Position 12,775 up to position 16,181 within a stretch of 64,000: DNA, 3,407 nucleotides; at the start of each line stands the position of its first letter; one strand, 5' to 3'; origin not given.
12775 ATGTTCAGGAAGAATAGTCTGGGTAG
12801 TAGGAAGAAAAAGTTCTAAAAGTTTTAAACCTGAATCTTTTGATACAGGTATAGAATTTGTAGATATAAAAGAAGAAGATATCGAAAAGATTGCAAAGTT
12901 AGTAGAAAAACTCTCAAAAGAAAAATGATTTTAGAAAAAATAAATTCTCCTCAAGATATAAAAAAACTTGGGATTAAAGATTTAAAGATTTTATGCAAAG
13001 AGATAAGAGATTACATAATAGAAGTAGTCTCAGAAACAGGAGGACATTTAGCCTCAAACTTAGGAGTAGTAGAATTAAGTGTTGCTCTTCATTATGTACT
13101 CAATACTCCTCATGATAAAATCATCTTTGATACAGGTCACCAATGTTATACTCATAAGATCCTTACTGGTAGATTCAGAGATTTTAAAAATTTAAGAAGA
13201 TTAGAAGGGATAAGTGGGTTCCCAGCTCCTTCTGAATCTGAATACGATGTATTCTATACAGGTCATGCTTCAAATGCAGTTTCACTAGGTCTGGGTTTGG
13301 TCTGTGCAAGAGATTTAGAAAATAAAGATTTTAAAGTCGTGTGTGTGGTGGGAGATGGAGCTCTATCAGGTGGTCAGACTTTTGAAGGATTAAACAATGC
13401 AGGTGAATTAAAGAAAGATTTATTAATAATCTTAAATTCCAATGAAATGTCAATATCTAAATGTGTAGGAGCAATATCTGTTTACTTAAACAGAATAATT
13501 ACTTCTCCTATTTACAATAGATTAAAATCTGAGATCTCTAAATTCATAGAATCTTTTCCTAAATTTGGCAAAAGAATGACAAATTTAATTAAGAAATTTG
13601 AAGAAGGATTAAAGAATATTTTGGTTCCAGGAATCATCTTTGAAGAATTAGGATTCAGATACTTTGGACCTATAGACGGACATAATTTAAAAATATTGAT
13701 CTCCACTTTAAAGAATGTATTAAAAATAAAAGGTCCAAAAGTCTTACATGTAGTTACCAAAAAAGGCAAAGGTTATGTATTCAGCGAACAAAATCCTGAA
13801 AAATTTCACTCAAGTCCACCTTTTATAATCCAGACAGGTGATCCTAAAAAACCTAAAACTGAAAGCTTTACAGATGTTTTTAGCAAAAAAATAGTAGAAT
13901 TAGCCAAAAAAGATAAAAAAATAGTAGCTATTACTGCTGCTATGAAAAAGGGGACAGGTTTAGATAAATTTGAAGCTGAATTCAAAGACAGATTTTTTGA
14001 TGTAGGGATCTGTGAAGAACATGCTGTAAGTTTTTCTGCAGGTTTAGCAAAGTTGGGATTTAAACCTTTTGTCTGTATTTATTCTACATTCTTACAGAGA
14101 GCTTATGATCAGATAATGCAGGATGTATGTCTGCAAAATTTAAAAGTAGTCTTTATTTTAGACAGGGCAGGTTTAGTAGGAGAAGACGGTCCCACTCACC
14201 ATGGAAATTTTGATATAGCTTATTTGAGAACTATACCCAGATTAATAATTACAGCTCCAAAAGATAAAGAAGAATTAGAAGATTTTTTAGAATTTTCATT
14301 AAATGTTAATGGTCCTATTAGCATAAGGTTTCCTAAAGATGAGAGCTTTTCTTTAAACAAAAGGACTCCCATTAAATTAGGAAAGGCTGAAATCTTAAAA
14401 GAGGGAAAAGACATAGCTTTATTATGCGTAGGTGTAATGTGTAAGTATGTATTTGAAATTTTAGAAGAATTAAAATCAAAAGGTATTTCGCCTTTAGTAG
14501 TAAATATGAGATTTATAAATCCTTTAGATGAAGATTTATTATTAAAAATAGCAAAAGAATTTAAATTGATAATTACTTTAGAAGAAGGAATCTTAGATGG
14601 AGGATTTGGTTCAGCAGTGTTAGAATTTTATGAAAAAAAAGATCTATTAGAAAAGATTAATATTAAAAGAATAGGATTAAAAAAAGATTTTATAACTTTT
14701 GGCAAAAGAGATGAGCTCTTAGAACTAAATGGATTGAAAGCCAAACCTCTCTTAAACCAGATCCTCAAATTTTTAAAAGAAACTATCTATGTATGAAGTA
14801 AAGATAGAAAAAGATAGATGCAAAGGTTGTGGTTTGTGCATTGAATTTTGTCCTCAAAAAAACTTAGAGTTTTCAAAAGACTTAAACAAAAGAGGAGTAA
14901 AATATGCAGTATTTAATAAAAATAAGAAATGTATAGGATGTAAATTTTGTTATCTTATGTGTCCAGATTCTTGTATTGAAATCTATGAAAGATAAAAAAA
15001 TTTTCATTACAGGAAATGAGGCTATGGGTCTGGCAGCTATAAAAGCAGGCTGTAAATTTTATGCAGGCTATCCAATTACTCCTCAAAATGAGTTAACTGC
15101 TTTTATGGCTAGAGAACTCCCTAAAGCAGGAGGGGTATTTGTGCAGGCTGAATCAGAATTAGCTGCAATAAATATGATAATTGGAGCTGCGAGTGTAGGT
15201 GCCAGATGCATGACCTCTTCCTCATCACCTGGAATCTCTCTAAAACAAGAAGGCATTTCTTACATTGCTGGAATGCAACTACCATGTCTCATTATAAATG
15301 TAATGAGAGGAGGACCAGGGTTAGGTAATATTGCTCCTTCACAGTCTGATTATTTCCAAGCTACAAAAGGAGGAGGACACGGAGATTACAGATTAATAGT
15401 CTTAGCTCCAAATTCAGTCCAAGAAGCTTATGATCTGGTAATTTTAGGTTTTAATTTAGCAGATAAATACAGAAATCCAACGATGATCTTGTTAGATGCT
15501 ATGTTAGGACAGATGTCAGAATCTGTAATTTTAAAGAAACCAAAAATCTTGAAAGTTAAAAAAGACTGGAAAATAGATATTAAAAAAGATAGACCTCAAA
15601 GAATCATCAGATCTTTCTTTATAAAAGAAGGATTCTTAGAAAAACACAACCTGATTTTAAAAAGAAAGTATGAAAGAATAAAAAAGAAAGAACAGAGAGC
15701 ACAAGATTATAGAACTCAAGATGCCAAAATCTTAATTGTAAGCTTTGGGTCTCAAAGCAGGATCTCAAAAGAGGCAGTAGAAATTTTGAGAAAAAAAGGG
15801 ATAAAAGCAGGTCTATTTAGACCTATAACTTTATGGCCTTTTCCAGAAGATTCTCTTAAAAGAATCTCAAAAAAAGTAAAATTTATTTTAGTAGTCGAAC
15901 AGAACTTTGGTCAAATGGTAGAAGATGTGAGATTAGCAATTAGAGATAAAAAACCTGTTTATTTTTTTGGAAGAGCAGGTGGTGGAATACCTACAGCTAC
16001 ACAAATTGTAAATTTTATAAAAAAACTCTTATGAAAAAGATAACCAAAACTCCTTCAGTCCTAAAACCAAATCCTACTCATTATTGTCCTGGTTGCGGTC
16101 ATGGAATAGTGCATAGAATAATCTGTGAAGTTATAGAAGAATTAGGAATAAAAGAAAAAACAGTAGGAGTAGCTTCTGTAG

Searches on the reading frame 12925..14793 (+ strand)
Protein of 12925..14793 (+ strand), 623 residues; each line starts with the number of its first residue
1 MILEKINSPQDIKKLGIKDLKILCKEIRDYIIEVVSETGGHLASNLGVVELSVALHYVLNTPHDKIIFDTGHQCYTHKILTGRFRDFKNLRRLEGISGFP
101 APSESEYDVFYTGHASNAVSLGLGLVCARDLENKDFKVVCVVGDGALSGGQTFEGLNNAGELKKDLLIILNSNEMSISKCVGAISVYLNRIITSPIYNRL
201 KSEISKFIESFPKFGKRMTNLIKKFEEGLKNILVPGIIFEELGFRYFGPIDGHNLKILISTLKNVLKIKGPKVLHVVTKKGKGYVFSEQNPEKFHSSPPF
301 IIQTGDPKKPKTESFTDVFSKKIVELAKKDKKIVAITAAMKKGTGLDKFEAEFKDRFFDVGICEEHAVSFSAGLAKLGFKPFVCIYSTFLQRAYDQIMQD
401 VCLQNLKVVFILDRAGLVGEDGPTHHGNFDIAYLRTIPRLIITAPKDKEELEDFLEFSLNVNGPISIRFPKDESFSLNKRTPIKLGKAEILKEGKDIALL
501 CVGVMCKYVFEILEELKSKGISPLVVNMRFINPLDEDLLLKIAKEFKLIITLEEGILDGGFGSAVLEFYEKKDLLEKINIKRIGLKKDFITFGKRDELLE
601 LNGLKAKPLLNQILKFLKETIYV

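Call 71: search_protein_families(library=ncbifam, proteins=[window:12925-14793:+], max_evalue=1e-10)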
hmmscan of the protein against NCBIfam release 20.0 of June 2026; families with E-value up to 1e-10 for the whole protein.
window:12925-14793:+ (623 aa): 9 families
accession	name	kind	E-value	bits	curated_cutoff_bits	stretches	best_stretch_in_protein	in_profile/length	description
TIGR00204.1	dxs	equivalog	8.5e-235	780.9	465.95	1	4-617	2-615/616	1-deoxy-D-xylulose-5-phosphate synthase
NF003933.0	PRK05444.2-2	equivalog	3.1e-181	604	395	1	2-616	7-604/606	1-deoxy-D-xylulose-5-phosphate synthase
NF008968.0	PRK12315.1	subfamily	7.1e-160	533.1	510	2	238-617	203-581/582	1-deoxy-D-xylulose-5-phosphate synthase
NF004559.0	PRK05899.2-5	equivalog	7.1e-58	196.3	488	1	315-618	320-625/627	transketolase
NF004556.0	PRK05899.2-2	equivalog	2.3e-36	125.3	575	1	300-617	306-638/639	transketolase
NF004558.0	PRK05899.2-4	equivalog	5.8e-19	67.9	788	1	336-615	372-648/651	transketolase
NF006667.0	PRK09212.1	subfamily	7.9e-18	64.4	321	1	353-572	49-279/327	pyruvate dehydrogenase complex E1 component subunit beta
NF008854.0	PRK11892.1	equivalog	1.9e-12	46.6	454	1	432-566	273-412/464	pyruvate dehydrogenase complex E1 component subunit beta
TIGR00232.1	tktlase_bact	equivalog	1.7e-11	43.2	682.25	0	348-535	389-581/654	transketolase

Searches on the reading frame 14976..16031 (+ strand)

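Call 84: search_protein_families(library=pfam, proteins=[window:14976-16031:+], max_evalue=0.00001)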
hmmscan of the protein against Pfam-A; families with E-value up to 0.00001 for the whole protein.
window:14976-16031:+ (352 aa): 3 families
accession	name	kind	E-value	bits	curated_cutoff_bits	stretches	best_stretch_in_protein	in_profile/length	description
PF01855.24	POR_N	-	1.1e-51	176.3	27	1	20-204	2-186/231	Pyruvate flavodoxin/ferredoxin oxidoreductase, thiamine diP-bdg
PF17147.9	PFOR_II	-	3.3e-25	88.8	27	1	250-344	1-102/102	Pyruvate:ferredoxin oxidoreductase core domain II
PF02780.25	Transketolase_C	-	1.1e-08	35.4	25.9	1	248-311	8-71/124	Transketolase, C-terminal domain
